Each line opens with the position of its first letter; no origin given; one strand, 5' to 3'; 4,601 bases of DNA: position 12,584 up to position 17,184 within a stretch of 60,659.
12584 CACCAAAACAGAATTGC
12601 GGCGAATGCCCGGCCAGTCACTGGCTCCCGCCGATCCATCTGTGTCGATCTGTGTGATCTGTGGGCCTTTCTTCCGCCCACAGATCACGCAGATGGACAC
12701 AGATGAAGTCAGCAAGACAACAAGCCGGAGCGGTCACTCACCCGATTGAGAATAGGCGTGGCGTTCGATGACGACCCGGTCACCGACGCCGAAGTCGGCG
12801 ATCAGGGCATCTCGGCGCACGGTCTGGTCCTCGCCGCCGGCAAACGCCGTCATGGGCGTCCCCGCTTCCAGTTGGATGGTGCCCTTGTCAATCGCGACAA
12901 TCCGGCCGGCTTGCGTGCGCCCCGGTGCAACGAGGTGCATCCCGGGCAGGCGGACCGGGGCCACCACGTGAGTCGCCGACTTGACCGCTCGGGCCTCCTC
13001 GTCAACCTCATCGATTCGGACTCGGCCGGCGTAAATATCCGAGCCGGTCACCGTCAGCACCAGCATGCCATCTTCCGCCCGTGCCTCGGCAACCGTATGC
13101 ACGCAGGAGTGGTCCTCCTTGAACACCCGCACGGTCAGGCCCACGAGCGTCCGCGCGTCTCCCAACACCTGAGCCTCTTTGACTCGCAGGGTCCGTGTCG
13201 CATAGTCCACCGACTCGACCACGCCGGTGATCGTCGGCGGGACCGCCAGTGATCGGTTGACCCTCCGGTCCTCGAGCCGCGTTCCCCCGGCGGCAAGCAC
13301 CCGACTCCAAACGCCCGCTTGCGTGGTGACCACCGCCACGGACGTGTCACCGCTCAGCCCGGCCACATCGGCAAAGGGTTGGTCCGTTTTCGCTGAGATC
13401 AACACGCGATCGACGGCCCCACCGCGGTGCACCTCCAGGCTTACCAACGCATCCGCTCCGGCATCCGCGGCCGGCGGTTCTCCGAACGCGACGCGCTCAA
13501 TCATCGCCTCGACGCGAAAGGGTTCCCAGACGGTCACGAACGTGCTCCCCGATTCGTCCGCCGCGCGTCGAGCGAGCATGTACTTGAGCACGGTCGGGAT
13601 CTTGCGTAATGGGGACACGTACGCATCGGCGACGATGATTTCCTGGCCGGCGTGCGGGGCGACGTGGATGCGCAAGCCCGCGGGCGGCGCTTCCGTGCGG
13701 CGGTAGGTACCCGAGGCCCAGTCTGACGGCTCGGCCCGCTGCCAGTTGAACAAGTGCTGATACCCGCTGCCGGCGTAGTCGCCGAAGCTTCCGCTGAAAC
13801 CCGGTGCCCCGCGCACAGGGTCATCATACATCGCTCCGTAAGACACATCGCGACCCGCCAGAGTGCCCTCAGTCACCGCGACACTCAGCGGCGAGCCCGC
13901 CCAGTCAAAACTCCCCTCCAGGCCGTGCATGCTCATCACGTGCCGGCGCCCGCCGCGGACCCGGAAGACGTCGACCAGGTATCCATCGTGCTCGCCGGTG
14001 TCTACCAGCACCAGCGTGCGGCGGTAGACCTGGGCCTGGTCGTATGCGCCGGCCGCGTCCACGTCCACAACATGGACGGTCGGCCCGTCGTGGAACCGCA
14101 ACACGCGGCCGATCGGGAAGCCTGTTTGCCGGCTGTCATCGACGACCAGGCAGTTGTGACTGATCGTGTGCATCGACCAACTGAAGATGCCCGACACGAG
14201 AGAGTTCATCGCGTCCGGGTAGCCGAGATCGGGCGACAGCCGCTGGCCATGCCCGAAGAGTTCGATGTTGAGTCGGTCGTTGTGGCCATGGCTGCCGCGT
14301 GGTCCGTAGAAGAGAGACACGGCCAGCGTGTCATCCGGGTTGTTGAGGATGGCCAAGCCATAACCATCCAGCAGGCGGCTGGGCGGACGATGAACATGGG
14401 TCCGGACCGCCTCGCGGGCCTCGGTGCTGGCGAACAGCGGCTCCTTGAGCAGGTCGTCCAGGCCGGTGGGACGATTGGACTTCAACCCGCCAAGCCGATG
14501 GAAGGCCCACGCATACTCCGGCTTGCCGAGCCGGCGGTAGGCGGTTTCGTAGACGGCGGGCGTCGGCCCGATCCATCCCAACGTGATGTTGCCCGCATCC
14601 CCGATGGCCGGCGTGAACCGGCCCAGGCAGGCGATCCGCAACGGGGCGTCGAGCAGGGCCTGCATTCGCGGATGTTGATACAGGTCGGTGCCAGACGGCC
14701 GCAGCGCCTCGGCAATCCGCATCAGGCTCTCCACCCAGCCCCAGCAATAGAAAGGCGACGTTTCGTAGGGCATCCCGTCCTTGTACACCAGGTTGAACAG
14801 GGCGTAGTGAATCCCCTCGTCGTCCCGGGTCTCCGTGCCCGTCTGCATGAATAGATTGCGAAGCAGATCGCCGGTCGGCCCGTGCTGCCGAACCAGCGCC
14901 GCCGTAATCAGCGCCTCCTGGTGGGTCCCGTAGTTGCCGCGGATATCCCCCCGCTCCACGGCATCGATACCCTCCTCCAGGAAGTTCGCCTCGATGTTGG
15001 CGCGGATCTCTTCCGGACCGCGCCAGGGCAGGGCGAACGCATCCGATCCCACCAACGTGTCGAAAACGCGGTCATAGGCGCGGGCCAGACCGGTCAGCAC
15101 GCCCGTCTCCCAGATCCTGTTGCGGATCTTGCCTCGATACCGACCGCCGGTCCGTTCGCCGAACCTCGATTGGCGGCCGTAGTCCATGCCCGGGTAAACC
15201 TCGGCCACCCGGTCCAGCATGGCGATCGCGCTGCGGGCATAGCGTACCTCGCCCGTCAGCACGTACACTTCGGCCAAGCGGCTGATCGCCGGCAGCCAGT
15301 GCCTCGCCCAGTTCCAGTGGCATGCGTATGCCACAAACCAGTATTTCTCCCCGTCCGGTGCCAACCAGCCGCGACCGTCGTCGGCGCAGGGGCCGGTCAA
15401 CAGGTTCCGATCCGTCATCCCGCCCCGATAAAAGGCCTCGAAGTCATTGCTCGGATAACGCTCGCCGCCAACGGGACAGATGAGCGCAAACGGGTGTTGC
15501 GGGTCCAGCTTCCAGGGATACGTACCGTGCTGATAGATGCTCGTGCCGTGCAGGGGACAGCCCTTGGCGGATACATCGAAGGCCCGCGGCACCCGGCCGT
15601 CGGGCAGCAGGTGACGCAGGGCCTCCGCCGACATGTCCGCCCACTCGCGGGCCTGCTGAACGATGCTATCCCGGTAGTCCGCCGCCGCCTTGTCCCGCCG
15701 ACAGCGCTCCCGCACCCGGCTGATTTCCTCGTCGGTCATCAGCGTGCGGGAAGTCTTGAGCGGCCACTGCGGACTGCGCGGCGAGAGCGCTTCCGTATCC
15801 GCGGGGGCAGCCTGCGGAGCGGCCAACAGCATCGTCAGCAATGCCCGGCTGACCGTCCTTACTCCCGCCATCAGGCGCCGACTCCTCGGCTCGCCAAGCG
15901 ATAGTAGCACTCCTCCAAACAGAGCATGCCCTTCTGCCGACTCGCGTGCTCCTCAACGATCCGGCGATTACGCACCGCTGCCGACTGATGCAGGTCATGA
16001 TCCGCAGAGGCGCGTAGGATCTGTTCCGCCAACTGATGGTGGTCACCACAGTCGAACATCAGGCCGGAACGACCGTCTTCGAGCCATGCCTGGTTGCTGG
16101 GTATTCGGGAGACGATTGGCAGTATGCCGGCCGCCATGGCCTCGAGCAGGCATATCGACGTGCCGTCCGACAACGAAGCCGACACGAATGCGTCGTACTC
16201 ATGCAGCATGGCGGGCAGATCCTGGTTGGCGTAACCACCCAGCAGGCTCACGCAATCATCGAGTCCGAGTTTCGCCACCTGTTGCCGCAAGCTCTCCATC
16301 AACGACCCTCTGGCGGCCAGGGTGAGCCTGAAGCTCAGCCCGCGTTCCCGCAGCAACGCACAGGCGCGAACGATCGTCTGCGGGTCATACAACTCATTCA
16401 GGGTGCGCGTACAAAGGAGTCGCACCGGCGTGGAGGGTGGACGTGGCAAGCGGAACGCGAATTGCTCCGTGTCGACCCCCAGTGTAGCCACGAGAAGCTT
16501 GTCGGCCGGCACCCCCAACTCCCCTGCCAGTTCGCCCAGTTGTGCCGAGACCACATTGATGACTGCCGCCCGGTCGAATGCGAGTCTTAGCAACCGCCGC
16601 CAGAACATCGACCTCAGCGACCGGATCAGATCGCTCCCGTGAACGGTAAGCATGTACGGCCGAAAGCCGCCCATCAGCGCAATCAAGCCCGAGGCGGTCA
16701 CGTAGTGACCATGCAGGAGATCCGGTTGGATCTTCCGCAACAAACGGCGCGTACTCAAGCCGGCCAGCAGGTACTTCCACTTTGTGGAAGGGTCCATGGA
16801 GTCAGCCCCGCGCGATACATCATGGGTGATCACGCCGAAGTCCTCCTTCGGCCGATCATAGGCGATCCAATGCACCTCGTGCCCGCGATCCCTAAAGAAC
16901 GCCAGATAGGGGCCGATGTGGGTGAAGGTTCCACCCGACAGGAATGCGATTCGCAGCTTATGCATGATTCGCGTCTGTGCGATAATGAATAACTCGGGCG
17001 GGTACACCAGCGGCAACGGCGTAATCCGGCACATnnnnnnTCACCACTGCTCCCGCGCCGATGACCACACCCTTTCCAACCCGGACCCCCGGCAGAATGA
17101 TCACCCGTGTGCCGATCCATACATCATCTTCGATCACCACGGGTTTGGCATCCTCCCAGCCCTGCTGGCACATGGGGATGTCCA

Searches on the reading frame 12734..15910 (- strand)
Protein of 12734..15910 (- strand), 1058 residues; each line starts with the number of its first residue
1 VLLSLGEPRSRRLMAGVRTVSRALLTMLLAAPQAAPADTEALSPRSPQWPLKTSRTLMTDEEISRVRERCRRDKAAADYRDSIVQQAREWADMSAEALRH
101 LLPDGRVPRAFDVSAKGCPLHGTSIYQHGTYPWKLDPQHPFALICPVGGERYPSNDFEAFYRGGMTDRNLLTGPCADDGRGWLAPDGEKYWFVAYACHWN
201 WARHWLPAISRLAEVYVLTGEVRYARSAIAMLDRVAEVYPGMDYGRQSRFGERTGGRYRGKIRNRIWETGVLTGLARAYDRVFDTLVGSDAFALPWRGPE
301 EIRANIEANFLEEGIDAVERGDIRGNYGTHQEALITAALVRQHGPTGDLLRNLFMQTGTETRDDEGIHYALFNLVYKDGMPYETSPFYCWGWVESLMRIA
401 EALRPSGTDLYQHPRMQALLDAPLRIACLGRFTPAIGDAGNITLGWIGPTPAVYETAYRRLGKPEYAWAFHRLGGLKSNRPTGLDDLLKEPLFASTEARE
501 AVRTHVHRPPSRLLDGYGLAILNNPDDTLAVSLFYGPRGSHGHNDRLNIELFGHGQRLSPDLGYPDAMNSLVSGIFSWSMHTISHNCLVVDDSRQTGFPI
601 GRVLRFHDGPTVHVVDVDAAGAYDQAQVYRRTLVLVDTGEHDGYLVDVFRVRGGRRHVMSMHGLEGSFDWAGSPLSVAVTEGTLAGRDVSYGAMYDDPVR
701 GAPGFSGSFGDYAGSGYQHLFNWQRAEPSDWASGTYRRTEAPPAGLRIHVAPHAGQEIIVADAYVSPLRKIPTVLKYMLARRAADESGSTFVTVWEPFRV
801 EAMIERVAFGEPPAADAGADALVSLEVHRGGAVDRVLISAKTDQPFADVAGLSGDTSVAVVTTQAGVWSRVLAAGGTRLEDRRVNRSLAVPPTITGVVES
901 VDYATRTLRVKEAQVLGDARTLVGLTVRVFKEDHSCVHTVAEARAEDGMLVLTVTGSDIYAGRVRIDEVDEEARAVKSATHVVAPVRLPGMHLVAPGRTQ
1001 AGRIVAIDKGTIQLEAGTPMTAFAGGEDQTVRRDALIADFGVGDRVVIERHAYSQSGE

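Call 13: search_protein_families(library=pfam, proteins=[window:12734-15910:-], max_evalue=0.001)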
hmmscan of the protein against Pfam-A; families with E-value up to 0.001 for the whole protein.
window:12734-15910:- (1058 aa): 1 family
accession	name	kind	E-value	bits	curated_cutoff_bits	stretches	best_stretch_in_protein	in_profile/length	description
PF07940.18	Hepar_II_III_C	-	1.2e-11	45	24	1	509-656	4-158/237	Heparinase II/III-like, C-terminal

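Call 62: search_protein_families(library=ncbifam, proteins=[window:12734-15910:-], max_evalue=0.001)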
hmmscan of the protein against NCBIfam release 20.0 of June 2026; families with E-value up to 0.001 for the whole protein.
window:12734-15910:- (1058 aa): 1 family
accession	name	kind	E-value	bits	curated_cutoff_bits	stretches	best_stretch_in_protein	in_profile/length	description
NF042990.1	olalg_lyase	equivalog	1.3e-06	26.9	1400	0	540-655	408-537/727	oligoalginate lyase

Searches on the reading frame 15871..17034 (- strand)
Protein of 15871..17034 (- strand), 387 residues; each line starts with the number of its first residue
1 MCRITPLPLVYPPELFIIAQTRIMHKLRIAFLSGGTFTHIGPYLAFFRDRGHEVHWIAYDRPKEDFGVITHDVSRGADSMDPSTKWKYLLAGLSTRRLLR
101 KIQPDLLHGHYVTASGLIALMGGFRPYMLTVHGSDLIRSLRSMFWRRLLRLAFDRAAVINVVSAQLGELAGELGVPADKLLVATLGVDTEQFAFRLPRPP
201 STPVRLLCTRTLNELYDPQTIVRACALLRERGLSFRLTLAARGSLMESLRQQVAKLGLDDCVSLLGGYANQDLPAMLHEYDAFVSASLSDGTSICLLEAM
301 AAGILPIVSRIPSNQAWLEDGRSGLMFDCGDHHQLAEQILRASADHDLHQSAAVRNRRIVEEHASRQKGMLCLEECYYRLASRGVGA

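Call 13: search_protein_families(library=pfam, proteins=[window:15871-17034:-], max_evalue=0.001)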
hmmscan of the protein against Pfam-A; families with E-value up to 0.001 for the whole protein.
window:15871-17034:- (387 aa): 6 families
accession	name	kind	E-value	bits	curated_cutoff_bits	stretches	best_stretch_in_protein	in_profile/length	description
PF13692.12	Glyco_trans_1_4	-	5.4e-21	75.8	27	1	217-344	16-141/142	Glycosyl transferases group 1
PF00534.26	Glycos_transf_1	-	2.4e-20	73.2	26.4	1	200-351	12-164/172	Glycosyl transferases group 1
PF13439.12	Glyco_transf_4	-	1.1e-19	71.5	28.5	1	34-191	2-170/170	Glycosyltransferase Family 4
PF13477.12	Glyco_trans_4_2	-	2e-16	60.9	23.4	1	28-159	1-135/139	Glycosyl transferase 4-like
PF13579.12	Glyco_trans_4_4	-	2.1e-14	54.6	29.7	1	41-183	8-155/158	Glycosyl transferase 4-like domain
PF13524.12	Glyco_trans_1_2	-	7.7e-05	23.1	25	1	269-366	36-136/144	Glycosyl transferase-like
